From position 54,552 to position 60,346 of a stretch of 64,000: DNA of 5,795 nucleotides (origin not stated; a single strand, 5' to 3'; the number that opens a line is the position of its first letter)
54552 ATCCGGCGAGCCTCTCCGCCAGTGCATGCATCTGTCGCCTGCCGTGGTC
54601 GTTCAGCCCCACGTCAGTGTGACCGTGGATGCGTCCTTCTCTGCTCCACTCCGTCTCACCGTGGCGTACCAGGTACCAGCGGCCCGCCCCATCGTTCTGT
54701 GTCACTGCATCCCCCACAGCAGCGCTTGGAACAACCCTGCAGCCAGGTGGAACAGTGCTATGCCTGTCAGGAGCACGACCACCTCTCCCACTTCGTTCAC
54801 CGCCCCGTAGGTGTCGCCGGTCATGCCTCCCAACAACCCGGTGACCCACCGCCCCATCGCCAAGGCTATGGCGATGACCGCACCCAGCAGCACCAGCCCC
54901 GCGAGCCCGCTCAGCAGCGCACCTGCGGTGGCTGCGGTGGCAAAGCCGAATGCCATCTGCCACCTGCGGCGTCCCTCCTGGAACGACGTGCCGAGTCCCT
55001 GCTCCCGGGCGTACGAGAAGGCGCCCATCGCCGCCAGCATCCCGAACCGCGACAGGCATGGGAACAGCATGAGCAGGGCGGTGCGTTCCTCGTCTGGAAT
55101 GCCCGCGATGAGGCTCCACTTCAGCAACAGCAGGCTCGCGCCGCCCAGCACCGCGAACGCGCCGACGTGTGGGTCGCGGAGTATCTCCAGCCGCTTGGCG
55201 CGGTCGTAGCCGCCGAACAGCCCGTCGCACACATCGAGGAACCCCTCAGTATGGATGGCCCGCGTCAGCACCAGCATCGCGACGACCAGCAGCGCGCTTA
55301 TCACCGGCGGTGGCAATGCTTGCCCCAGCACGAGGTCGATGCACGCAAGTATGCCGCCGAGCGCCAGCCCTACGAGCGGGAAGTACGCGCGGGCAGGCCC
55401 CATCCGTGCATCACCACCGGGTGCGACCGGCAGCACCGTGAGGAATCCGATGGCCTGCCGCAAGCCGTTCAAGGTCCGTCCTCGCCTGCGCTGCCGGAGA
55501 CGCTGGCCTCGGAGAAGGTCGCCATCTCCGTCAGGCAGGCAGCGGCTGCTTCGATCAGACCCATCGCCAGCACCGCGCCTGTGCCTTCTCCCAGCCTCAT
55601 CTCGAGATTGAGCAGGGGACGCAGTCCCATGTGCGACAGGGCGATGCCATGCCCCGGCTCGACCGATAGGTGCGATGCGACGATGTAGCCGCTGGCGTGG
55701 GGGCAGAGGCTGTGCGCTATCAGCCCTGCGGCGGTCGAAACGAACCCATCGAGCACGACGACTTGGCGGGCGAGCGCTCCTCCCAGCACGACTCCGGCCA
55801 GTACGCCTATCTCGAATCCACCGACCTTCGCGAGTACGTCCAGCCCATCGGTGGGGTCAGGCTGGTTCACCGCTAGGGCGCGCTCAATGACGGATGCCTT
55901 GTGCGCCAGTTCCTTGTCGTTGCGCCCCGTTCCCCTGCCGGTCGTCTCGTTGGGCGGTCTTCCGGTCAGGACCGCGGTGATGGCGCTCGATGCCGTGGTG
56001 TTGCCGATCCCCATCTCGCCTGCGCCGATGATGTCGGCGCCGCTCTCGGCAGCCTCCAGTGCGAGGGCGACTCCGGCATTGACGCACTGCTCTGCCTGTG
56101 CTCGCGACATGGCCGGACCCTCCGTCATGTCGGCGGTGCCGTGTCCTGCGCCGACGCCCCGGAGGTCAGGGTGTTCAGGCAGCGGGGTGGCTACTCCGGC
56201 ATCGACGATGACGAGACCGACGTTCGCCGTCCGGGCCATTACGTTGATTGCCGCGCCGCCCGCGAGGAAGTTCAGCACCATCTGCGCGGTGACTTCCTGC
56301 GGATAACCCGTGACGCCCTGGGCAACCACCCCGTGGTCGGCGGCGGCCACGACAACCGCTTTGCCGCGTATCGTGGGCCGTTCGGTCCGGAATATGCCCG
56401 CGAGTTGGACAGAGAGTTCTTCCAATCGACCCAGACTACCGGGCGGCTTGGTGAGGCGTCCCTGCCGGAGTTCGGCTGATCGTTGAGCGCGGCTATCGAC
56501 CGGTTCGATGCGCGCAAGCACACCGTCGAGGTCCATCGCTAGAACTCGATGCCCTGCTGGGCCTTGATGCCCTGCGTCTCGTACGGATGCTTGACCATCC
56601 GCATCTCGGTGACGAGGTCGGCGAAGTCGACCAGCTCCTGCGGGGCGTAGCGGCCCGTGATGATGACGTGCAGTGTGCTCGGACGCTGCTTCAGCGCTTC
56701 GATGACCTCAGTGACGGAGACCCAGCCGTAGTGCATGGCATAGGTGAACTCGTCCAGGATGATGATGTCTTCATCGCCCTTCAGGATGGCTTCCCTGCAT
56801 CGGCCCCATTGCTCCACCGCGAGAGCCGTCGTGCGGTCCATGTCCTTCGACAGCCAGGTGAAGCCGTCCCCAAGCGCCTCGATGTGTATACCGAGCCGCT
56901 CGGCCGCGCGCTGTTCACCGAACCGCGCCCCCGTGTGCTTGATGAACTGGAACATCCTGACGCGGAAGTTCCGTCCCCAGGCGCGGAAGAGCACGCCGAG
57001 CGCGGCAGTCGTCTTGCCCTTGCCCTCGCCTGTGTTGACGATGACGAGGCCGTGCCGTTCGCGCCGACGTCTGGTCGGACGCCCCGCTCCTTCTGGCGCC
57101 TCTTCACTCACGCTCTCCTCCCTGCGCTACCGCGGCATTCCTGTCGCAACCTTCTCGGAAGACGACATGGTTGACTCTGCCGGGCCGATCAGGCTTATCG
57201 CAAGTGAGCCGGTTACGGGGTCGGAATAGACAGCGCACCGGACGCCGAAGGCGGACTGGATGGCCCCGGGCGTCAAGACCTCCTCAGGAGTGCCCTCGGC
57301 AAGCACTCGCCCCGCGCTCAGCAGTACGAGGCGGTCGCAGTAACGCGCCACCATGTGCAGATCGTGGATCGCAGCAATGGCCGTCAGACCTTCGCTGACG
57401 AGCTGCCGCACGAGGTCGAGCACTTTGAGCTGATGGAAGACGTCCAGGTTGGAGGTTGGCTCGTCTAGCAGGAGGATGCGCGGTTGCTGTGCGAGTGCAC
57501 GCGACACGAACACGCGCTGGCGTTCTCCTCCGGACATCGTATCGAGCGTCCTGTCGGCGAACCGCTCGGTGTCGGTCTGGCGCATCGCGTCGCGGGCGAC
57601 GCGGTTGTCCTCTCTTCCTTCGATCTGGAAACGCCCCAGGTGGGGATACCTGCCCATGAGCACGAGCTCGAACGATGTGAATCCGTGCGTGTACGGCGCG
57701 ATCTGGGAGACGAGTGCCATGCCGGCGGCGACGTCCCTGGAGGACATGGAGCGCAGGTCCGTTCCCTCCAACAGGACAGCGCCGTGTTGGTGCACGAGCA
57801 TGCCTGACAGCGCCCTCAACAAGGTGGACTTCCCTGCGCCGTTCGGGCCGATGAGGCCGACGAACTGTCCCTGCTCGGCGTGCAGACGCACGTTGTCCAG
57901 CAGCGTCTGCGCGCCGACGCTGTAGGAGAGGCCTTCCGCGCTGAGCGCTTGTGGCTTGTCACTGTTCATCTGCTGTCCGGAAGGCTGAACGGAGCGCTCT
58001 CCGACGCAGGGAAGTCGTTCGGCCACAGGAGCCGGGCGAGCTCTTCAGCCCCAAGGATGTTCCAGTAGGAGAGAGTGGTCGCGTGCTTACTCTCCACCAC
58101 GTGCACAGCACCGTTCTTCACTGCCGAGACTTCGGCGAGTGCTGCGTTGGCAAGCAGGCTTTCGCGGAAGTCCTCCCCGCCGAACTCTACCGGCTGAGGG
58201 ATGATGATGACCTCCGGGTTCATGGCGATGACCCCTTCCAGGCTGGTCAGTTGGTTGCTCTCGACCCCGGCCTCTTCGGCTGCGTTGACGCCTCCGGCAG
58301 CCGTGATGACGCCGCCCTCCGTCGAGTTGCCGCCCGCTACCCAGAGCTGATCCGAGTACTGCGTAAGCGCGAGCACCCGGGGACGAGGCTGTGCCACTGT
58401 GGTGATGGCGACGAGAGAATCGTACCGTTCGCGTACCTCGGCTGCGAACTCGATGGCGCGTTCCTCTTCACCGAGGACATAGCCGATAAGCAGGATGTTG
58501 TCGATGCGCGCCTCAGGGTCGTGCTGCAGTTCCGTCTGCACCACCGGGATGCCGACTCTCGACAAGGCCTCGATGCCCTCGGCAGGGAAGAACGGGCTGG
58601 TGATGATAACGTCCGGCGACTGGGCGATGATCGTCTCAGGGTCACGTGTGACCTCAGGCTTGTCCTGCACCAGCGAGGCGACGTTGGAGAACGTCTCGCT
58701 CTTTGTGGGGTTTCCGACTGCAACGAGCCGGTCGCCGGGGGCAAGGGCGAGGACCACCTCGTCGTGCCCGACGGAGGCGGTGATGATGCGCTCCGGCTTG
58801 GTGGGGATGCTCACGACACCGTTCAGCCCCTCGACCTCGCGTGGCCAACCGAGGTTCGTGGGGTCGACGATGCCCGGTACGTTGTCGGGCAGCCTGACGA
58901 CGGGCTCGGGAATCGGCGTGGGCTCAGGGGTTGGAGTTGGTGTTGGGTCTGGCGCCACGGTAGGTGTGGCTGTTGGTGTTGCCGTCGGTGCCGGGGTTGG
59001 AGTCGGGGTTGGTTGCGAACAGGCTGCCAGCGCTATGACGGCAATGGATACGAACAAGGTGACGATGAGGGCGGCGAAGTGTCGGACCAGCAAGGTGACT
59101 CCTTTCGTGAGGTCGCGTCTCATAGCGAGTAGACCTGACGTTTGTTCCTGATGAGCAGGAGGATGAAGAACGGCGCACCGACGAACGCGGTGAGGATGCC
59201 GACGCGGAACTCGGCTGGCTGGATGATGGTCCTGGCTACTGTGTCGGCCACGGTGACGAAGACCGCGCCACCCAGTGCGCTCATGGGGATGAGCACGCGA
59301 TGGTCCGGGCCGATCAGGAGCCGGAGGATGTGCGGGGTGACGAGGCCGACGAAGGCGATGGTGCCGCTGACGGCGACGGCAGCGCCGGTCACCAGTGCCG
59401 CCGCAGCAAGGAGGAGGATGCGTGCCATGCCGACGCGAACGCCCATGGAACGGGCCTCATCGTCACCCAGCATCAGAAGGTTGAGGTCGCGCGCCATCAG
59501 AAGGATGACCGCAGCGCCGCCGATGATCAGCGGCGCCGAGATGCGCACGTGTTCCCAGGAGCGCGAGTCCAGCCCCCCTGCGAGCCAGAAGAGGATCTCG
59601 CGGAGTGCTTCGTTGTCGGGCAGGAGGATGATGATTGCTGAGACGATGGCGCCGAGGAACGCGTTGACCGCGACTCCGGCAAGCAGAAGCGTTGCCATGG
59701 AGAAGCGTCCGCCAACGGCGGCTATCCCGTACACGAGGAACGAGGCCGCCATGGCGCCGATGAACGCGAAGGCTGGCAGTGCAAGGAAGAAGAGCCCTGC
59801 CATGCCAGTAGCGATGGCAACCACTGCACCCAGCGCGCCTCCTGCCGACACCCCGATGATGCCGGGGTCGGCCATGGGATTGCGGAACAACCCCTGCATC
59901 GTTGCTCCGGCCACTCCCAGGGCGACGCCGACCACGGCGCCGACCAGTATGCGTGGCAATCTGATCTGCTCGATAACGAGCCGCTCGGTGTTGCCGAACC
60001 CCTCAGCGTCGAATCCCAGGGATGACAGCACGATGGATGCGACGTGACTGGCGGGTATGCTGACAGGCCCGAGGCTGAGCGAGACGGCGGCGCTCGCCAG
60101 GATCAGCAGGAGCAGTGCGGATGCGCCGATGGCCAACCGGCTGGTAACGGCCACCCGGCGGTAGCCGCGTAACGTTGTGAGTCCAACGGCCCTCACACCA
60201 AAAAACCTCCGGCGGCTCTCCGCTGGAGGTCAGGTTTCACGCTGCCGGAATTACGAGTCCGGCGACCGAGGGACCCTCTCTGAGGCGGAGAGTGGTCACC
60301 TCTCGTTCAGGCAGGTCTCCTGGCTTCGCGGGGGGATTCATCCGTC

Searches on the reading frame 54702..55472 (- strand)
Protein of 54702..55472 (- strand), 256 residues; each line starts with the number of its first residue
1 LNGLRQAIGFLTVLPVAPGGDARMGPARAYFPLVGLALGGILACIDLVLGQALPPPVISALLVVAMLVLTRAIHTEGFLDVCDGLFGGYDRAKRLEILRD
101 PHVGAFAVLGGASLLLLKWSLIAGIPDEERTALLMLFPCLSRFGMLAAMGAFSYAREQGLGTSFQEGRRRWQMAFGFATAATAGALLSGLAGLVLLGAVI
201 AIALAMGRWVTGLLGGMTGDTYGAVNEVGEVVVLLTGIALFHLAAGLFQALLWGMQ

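Call 40: search_protein_families(library=pfam, proteins=[window:54702-55472:-], max_evalue=0.0001)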
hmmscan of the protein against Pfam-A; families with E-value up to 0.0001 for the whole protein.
window:54702-55472:- (256 aa): 1 family
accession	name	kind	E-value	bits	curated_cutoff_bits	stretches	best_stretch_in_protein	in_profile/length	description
PF02654.20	CobS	-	3e-50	171.7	23.2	1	7-235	1-207/207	Cobalamin-5-phosphate synthase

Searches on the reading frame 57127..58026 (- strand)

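Call 40: search_protein_families(library=pfam, proteins=[window:57127-58026:-], max_evalue=0.0001)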
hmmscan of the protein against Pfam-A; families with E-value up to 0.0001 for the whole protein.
window:57127-58026:- (299 aa): 4 families
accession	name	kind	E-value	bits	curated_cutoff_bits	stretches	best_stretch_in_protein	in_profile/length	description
PF00005.33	ABC_tran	-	3.1e-31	109.2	25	1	43-192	1-137/137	ABC transporter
PF13304.12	AAA_21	-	6.5e-10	40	27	1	55-83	1-32/304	AAA domain, putative AbiEii toxin, Type IV TA system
PF02463.25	SMC_N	-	1.6e-05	24.9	40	0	53-212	24-189/220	RecF/RecN/SMC N terminal domain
PF13555.12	AAA_29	-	7.5e-05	22.8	27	0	51-81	20-50/61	P-loop containing region of AAA domain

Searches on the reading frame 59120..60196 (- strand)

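Call 40: search_protein_families(library=pfam, proteins=[window:59120-60196:-], max_evalue=0.0001)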
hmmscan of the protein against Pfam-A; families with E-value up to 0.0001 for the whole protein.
window:59120-60196:- (358 aa): 1 family
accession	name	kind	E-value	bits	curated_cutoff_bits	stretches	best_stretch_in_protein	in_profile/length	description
PF01032.23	FecCD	-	7.6e-96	321.2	26.5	1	32-350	2-311/311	FecCD transport family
